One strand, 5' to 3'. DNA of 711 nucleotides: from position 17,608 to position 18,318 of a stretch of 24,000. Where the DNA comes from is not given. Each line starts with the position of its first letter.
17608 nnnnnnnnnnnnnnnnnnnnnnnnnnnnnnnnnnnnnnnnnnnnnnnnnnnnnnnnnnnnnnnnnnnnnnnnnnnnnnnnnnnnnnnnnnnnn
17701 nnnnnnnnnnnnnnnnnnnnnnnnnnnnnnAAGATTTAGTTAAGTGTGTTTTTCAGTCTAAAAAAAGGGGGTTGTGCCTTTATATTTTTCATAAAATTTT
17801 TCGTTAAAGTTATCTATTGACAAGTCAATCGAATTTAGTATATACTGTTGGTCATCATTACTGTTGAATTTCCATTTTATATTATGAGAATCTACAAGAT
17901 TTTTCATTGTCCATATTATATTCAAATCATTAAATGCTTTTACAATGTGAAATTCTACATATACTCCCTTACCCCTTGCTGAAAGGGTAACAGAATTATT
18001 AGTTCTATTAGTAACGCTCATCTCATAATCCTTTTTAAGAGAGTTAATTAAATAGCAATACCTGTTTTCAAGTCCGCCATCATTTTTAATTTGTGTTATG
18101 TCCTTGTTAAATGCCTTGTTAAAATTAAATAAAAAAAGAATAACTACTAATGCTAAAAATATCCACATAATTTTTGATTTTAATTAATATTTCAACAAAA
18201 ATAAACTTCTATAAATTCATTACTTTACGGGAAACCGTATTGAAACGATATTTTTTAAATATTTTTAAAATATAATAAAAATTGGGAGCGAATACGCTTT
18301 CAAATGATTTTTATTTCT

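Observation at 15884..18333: Tight five-gene, extremely AT-rich minus-strand cassette divergent from an XRE repressor: candidate uncharacterised cargo system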

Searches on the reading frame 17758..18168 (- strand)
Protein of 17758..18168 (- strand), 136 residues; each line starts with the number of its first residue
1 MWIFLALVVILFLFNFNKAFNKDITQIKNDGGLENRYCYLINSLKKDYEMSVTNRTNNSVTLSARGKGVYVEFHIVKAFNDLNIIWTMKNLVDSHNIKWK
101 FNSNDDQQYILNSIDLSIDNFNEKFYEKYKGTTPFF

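Call 6: search_protein_families(library=pfam, proteins=[window:17758-18168:-], max_evalue=0.1)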
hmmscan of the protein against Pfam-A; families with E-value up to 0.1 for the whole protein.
window:17758-18168:- (136 aa): 1 family
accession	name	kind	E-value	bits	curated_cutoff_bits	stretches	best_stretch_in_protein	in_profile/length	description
PF02806.24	Alpha-amylase_C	-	0.078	13.8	21.2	0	10-71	22-80/95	Alpha amylase, C-terminal all-beta domain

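Call 7: search_protein_families(library=padloc, proteins=[window:17758-18168:-], max_evalue=0.1)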
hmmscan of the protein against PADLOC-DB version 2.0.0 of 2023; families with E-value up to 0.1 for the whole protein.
window:17758-18168:- (136 aa): 1 family
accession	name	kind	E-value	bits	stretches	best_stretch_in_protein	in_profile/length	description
PDLC01895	CARF4--CARF_PDDEXK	-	0.0017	15.4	1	64-112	208-254/397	-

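Call 8: search_protein_families(library=phrogs, proteins=[window:17758-18168:-], max_evalue=0.1)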
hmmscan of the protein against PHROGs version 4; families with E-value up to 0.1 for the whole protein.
window:17758-18168:- (136 aa): 0 families

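Call 14: list_cluster_members(proteins=[window:17758-18168:-, window:17335-17730:-, window:16898-17320:-, window:16719-16895:-, window:15884-16660:-, window:18304-18561:+, window:14866-15819:+, window:13559-14527:+, window:11659-12930:+])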
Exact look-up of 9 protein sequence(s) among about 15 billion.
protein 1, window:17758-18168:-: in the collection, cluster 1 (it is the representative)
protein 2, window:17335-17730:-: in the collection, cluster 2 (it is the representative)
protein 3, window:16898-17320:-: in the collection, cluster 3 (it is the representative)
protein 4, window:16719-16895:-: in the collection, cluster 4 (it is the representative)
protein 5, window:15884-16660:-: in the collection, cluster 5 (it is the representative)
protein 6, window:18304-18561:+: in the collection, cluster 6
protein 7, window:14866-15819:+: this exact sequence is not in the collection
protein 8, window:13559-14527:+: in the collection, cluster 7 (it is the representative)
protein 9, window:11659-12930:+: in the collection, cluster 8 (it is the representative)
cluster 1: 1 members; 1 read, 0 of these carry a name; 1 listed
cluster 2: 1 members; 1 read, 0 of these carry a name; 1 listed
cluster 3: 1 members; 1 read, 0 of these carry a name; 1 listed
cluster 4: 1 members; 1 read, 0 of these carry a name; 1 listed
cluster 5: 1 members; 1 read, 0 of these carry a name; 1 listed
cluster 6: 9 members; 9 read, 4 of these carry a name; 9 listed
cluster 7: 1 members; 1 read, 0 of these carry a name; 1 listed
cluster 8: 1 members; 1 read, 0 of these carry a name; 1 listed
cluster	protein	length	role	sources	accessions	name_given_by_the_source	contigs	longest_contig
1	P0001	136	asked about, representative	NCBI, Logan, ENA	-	-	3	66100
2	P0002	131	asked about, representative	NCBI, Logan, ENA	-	-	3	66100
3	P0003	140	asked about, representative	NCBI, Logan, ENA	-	-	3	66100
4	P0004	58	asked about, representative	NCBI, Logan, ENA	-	-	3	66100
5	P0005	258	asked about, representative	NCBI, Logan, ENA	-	-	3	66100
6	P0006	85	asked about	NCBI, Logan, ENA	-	-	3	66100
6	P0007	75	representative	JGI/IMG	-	transcriptional regulator with XRE-family HTH domain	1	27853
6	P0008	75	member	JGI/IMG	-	transcriptional regulator with XRE-family HTH domain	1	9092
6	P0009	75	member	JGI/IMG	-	transcriptional regulator with XRE-family HTH domain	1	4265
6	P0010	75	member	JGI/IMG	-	transcriptional regulator with XRE-family HTH domain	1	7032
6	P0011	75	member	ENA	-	-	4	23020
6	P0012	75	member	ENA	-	-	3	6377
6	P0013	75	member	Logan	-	-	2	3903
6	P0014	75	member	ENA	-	-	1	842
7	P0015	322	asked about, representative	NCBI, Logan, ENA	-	-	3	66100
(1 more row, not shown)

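Call 16: search_protein_families(library=ncbifam, proteins=[window:17758-18168:-], max_evalue=0.1)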
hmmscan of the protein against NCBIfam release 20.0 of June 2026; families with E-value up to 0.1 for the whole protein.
window:17758-18168:- (136 aa): 0 families

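Call 21: find_homologous_proteins(query=window:17758-18168:-, max_evalue=0.01)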
Query window:17758-18168:- (136 aa): 3 proteins with E <= 0.01 among 4 candidates.
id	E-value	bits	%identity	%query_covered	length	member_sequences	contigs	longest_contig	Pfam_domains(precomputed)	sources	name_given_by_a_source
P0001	2.6e-84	298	100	100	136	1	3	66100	-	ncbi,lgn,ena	-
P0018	2.3e-49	185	60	100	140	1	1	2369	-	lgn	-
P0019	1.1e-48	183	63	90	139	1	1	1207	-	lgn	-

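Call 23: find_encoding_contigs(protein=P0018, flank=5000)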
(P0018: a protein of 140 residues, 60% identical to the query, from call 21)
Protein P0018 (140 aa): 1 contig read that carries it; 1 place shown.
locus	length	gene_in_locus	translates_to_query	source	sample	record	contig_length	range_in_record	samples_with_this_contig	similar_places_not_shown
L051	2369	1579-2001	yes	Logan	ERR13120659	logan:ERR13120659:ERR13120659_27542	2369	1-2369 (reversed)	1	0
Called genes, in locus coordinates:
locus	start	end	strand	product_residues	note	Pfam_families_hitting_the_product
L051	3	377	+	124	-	?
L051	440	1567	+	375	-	-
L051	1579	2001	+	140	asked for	-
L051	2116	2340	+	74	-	-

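Call 24: find_encoding_contigs(protein=P0019, flank=5000)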
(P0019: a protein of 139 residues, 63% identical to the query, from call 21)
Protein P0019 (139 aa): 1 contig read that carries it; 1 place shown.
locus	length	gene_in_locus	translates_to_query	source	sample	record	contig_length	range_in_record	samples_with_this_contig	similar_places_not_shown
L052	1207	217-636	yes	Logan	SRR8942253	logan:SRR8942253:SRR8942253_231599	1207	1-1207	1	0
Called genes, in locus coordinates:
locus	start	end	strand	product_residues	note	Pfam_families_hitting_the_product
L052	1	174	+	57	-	?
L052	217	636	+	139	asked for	-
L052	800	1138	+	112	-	-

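Call 34: search_protein_families(library=pfam, proteins=[L051:440-1567:+, L051:2116-2340:+], max_evalue=0.01)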
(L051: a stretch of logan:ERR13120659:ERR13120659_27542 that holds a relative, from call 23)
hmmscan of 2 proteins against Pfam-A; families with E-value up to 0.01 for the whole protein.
L051:440-1567:+ (375 aa): 0 families

L051:2116-2340:+ (74 aa): 0 families

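Call 41: search_solved_structures(query=A2, max_evalue=1)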
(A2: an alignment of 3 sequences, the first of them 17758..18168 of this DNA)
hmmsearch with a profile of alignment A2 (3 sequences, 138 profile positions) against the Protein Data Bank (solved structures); distinct sequences matched with E-value up to 1: 0.

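Call 76: find_related_loci(query=A2, collection=viral_contigs, flank=8000)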
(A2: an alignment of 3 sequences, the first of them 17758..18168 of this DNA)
Query A2 (136 aa) in viral_contigs; peptide patterns used: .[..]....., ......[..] (x = any residue, [..] = any of these).
151 stretches matched a pattern, but none encodes a relative of the query by tblastn (E <= 1e-3).

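Call 78: find_related_loci(query=A2, collection=metagenome_contigs, flank=8000)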
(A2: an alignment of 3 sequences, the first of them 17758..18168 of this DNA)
Query A2 (136 aa) in metagenome_contigs; peptide patterns used: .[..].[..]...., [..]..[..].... (x = any residue, [..] = any of these).
600 stretches matched a pattern, but none encodes a relative of the query by tblastn (E <= 1e-3).

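Call 92: search_protein_families(library=pfam, alignment_id=A5, max_evalue=0.001)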
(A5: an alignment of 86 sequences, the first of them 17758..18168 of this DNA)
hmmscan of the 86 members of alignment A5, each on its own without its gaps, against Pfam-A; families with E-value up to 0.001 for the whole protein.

A. member 1, window:17758-18168:- (136 aa): 0 families

B. families by the number of members that match (of 86 scanned): 31 families (the first 25 are shown)
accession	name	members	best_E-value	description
PF07719.23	TPR_2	3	7.8e-14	Tetratricopeptide repeat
PF13181.12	TPR_8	3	2.1e-13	Tetratricopeptide repeat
PF13414.12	TPR_11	3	4.3e-11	TPR repeat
PF00515.34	TPR_1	3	1.9e-10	Tetratricopeptide repeat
PF13431.12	TPR_17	3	3.9e-09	Tetratricopeptide repeat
PF09851.14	SHOCT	3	1e-06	Short C-terminal domain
PF13424.12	TPR_12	3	0.00018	Tetratricopeptide repeat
PF13365.12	Trypsin_2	2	3.4e-25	Trypsin-like peptidase domain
PF00481.26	PP2C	2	5.4e-10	Protein phosphatase 2C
PF00089.32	Trypsin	2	2.7e-09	Trypsin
PF14730.11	DUF4468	2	1.9e-08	Domain of unknown function (DUF4468) with TBP-like fold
PF23914.1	TPR_CcmH_CycH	2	3.4e-08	Cytochrome c-type biogenesis protein H TPR domain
PF12895.13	ANAPC3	2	0.00012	Anaphase-promoting complex, cyclosome, subunit 3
PF10459.15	Peptidase_S46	2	0.00018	Peptidase S46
PF01183.26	Glyco_hydro_25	1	9.1e-45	Glycosyl hydrolases family 25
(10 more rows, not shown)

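Call 93: search_protein_families(library=padloc, alignment_id=A5, max_evalue=0.00001)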
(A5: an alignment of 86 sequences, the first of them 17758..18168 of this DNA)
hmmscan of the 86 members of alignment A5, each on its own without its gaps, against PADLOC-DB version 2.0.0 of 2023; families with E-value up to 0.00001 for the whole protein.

A. member 1, window:17758-18168:- (136 aa): 0 families

B. families by the number of members that match (of 86 scanned): 7 families
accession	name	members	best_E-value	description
PDLC03957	bSEFIR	1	9.4e-98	-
PDLC04942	PDC-S16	1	8.4e-33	-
PDLC04941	PDC-S16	1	4.9e-32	-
PDLC02960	RT-Protease_XI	1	8.5e-23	single gene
PDLC02959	RT-Protease_XI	1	2.7e-21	single gene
PDLC05022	PDC-S45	1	5.6e-08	-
PDLC04593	PDC-M35A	1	3.4e-06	-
